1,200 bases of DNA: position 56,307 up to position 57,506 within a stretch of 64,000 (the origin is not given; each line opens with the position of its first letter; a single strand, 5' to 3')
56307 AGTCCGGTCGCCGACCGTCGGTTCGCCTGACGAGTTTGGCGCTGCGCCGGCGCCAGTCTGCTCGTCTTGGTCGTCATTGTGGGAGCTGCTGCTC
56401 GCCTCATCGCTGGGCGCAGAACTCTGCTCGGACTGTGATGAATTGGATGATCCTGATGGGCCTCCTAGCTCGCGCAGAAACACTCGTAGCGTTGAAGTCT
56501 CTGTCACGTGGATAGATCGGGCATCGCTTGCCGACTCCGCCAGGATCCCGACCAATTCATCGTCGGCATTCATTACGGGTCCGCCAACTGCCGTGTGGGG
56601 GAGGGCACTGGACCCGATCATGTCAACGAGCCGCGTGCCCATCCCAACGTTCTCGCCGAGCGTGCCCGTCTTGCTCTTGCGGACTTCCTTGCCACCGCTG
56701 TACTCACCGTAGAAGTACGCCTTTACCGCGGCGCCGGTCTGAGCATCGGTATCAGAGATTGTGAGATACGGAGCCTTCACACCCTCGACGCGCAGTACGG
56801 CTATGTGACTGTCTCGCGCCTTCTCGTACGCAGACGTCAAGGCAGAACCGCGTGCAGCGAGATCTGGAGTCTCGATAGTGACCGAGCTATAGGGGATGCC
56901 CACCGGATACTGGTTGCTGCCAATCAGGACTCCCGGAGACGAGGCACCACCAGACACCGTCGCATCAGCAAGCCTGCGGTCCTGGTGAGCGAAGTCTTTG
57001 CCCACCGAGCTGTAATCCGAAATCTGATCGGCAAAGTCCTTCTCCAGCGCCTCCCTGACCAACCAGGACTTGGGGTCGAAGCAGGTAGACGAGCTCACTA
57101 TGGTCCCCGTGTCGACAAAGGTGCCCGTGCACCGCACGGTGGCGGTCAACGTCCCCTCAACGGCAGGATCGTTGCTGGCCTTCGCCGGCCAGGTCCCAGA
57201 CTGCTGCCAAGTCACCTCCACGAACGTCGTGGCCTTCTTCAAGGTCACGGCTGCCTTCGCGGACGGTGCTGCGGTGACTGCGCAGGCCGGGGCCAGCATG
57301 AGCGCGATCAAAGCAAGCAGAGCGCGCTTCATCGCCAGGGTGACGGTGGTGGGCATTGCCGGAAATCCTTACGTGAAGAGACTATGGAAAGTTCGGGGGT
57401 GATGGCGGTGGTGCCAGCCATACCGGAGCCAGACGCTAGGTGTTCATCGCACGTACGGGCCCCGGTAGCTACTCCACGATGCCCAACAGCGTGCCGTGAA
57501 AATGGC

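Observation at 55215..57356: S1-fold pseudoprotease fused to a two-TM anchor and a second extracytoplasmic domain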

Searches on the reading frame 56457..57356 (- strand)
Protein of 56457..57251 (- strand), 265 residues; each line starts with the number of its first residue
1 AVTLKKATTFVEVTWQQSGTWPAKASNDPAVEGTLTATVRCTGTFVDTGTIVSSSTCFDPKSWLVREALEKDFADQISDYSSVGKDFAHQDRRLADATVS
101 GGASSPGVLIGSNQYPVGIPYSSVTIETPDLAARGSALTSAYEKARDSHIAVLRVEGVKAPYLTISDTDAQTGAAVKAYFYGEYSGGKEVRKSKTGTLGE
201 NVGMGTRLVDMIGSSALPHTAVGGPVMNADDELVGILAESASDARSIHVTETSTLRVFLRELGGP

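Call 11: find_homologous_proteins(query=window:56457-57251:-)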
Query window:56457-57251:-: 2790 candidates shared short words with the query, none scored E <= 0.001.

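Call 24: find_related_loci(query=window:56457-57251:-, collection=genome_contigs, flank=10000)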
Query window:56457-57251:- (265 aa) in genome_contigs; peptide patterns used: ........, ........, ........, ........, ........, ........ (x = any residue, [..] = any of these).
60 stretches matched a pattern, but none encodes a relative of the query by tblastn (E <= 1e-3).

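Call 30: search_solved_structures(query=A2, max_evalue=1, show_alignments=2)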
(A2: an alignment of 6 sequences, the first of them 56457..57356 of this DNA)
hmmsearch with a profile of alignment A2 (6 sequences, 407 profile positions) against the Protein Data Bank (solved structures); distinct sequences matched with E-value up to 1: 80 (the best 60 are shown).
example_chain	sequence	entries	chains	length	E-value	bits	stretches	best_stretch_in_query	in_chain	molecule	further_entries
5to1_A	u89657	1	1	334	0.0017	20.8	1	172-285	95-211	Serine protease HTRA2, mitochondrial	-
7sjn_A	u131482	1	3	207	0.0035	19.7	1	154-284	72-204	Serine protease HTRA1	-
8qk3_E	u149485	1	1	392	0.0037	19.7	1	299-376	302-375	Membrane cofactor protein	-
6z0e_A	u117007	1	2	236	0.0037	19.7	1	154-284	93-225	Serine protease HTRA1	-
6z0x_A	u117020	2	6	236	0.0037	19.7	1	154-284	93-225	Serine protease HTRA1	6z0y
3nwu_A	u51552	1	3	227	0.0042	19.5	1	155-284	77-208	Serine protease HTRA1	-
3tjn_A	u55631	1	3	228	0.0047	19.3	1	154-284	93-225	Serine protease HTRA1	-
5fht_A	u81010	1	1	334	0.005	19.2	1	169-285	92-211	Serine protease HTRA2, mitochondrial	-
8zya_D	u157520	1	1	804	0.0051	19.2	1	344-406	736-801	Angiotensin-converting enzyme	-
2w7s_A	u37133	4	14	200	0.0074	18.7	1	159-284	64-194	SERINE PROTEASE SPLA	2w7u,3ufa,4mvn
3tjo_A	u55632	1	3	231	0.0077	18.6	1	154-284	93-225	Serine protease HTRA1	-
7sjo_A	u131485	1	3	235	0.0079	18.6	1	154-284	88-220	Serine protease HTRA1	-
8sdm_A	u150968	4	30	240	0.0081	18.5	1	154-284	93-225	Serine protease HTRA1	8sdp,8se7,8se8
7wsg_A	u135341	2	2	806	0.01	18.2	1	344-406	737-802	Angiotensin-converting enzyme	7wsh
5tnz_A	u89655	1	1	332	0.012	18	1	172-285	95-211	Serine protease HTRA2, mitochondrial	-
5hma_A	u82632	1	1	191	0.12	14.7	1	167-263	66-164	Trypsin-like serine protease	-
5hm9_A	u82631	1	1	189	0.12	14.6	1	167-263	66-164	MamO protease domain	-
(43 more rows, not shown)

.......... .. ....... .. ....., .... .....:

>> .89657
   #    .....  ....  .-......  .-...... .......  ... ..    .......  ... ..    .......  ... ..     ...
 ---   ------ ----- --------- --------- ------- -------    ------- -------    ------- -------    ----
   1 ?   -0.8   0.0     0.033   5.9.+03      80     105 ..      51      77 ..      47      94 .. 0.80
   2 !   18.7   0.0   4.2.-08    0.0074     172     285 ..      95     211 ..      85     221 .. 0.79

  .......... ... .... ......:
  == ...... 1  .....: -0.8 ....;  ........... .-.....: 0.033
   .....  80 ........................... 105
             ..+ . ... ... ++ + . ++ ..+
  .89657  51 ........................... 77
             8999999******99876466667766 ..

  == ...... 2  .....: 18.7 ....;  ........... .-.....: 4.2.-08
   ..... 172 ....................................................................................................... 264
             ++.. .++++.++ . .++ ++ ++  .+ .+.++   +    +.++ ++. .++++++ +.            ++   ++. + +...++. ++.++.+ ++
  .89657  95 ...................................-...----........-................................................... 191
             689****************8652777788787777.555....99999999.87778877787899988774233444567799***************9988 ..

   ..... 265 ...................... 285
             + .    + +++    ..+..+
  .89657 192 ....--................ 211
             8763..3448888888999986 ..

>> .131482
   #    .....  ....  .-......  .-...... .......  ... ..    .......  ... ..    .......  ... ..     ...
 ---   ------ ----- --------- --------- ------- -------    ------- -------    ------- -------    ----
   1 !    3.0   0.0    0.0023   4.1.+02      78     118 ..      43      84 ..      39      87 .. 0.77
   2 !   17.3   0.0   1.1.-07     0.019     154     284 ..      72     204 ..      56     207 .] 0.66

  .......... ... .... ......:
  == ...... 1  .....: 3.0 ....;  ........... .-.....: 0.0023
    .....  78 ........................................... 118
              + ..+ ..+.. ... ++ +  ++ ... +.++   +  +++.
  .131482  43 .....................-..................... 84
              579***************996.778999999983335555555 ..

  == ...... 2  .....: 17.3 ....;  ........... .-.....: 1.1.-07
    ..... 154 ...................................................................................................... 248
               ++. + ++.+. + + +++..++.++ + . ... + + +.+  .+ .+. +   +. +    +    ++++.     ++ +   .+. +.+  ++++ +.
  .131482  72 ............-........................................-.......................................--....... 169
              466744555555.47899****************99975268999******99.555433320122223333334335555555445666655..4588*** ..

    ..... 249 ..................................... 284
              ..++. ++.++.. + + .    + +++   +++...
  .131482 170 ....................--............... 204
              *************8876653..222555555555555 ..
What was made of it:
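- Closest known: MamO. Same: The MamO protease domain appears among the weak PDB profile hits (5hm9/5hma, call 30).
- Call 30: PDB profile hits across the S1 domain are S1 proteases (HtrA1/2, DegQ, SplA, trypsin, MamO), with the same residue equivalences; the other hits (ACE2, membrane cofactor protein) fall in the linker/TM columns.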

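Call 34: find_related_loci(query=A3, collection=genome_contigs, flank=10000)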
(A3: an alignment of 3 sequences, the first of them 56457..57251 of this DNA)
Query A3 (265 aa) in genome_contigs; peptide patterns used: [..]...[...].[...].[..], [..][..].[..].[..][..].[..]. (x = any residue, [..] = any of these).
44 stretches matched a pattern, but none encodes a relative of the query by tblastn (E <= 1e-3).
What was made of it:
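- Tried and rejected: No confirmed relatives (calls 24, 34).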

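Call 42: predict_structure(alignment_id=A2)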
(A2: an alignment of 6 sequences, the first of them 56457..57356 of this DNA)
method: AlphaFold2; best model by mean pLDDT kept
length: 300 residues; sequences in the alignment: 6
mean_pLDDT: 69.8   pTM: 0.70
mean pLDDT of the five models: 69.8, 69.3, 68.7, 68.0, 65.8
residues with pLDDT >= 90: 35; 70-90: 132; 50-70: 71; < 50: 62
segments of 3 or more residues with pLDDT < 50: 1-11, 18-32, 164-176, 235-250
pLDDT, mean of each block of 10 residues (from residue 1): 46 49 41 61 85 90 83 88 84 81 93 91 91 69 71 53 43 49 74 78 79 72 62 46 41 75 86 70 75 67
secondary structure, 60 per line:
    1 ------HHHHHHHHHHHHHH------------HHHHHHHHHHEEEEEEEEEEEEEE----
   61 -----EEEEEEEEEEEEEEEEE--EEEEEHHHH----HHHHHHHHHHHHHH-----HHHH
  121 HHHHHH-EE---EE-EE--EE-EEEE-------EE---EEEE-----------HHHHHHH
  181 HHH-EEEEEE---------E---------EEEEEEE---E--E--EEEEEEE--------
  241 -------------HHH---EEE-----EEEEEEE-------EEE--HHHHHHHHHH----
elements in order: H7-20 H33-42 E43-56 E66-82 E85-89 H90-93 H98-111 H117-126 E143-146 E159-162 H174-183 E185-190 E210-216 E226-232 E260-262 E268-274 E282-284 H287-296
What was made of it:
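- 56466..57251 (-): Degenerate S1 (chymotrypsin-fold) ectodomain, aa 36-297. AF2 model pLDDT 69.8, pTM 0.70 (call 42).
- The AF2 model is only moderate (pLDDT 69.8), with two disordered loops (call 42).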

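Call 45: fold_search(model_id=the predicted structure, library=pdb)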
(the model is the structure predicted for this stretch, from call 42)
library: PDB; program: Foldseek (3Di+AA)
matches with E <= 10: 1357; with E <= 0.001: 367
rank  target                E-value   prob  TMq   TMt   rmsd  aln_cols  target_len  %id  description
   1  8se8_M                1.8e-08  1.00  0.45  0.65   7.7       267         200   15  HTRA-1 PD/SA bound to CKP 1G10 (released 2024-07-03)
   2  5ilb_A                2.0e-08  1.00  0.41  0.28   8.0       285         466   12  Crystal structure of protease domain of Deg2 linked with the PDZ domain of Deg9 (released 2017-03-08)
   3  4fln_A                2.3e-08  1.00  0.43  0.29   9.1       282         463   12  Crystal structure of plant protease Deg2 (released 2012-09-19)
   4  5ilb_B                2.3e-08  1.00  0.40  0.27   8.5       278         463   13  Crystal structure of protease domain of Deg2 linked with the PDZ domain of Deg9 (released 2017-03-08)
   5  8se8_C                3.6e-08  1.00  0.44  0.65   8.1       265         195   14  HTRA-1 PD/SA bound to CKP 1G10 (released 2024-07-03)
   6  4fln_B                6.0e-08  1.00  0.43  0.29   7.4       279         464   13  Crystal structure of plant protease Deg2 (released 2012-09-19)
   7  8se7_F                6.3e-08  1.00  0.44  0.64   8.1       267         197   15  HTRA-1 PDSA bound to CKP 1A8 (released 2024-07-03)
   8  8sdp_B                7.9e-08  1.00  0.44  0.65   8.0       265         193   15  HTRA-1 PDSA bound to CKP 3A7 (released 2024-07-03)
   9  8sdm_B                8.4e-08  1.00  0.43  0.63   8.4       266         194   15  HTRA-1 PDSA bound to CKP 3B3 (released 2024-07-03)
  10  6z0x_A                9.9e-08  1.00  0.43  0.61   8.9       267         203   15  HtrA1 inactive protease domain S328A with CARASIL mutations D174R R274Q (released 2021-05-19)
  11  3k6y                  1.1e-07  1.00  0.41  0.53   9.7       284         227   12  Crystal structure of Rv3671c protease from M. tuberculosis, active form (released 2010-10-13)
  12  8se8_L                1.3e-07  1.00  0.43  0.62   8.1       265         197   14  HTRA-1 PD/SA bound to CKP 1G10 (released 2024-07-03)
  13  8se7_A                1.4e-07  1.00  0.45  0.66   7.2       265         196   15  HTRA-1 PDSA bound to CKP 1A8 (released 2024-07-03)
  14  3tjn_A                1.5e-07  1.00  0.44  0.67   8.4       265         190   15  HtrA1 catalytic domain, apo form (released 2012-05-16)
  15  8sdp_A                1.6e-07  1.00  0.43  0.61   8.7       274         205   15  HTRA-1 PDSA bound to CKP 3A7 (released 2024-07-03)
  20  8se8_R                2.0e-07  1.00  0.44  0.65   7.9       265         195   14  HTRA-1 PD/SA bound to CKP 1G10 (released 2024-07-03)
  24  8se8_D                2.2e-07  1.00  0.45  0.65   7.6       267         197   16  HTRA-1 PD/SA bound to CKP 1G10 (released 2024-07-03)
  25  8se8_F                2.2e-07  1.00  0.44  0.65   8.1       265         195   14  HTRA-1 PD/SA bound to CKP 1G10 (released 2024-07-03)
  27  8se8_A                2.3e-07  1.00  0.44  0.64   7.1       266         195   14  HTRA-1 PD/SA bound to CKP 1G10 (released 2024-07-03)
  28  1ky9_A                2.3e-07  1.00  0.48  0.47   5.6       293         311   13  Crystal Structure of DegP (HtrA) (released 2002-04-03)
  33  8se8_B                2.8e-07  1.00  0.44  0.66   8.1       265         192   14  HTRA-1 PD/SA bound to CKP 1G10 (released 2024-07-03)
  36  2qf3_A                3.3e-07  1.00  0.44  0.63   7.3       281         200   12  Structure of the delta PDZ truncation of the DegS protease (released 2007-12-11)
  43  2qf3_C                3.9e-07  1.00  0.43  0.63   8.2       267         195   13  Structure of the delta PDZ truncation of the DegS protease (released 2007-12-11)
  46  8se8_S                4.6e-07  1.00  0.42  0.63   7.6       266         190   14  HTRA-1 PD/SA bound to CKP 1G10 (released 2024-07-03)
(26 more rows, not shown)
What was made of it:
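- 56466..57251 (-): Foldseek against PDB: 367 hits at E<=1e-3, and the top 50 listed are S1 proteases (call 45).
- On Peptidase S1 / clan PA fold (Pfam PF13365 Trypsin_2): Foldseek against PDB gives 367 hits at E<=1e-3; the top 50 are S1 proteases at probability 1.00 (call 45).
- Closest known: HtrA/DegP/DegS/Deg2 family. Same: Best structural matches of the AF2 model: 8se8, 4fln, 1ky9, 2qf3, 3k6y, with E 1e-8 to 1e-7 and target-normalised TM ~0.65 (call 45).
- Calls 42 and 45: AF2 model plus Foldseek.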

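Call 75: find_related_loci(query=A3, collection=metagenome_contigs, flank=8000)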
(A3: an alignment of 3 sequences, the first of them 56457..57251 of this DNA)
Query A3 (265 aa) in metagenome_contigs; peptide patterns used: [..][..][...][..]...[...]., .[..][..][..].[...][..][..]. (x = any residue, [..] = any of these).
600 stretches matched a pattern, but none encodes a relative of the query by tblastn (E <= 1e-3).
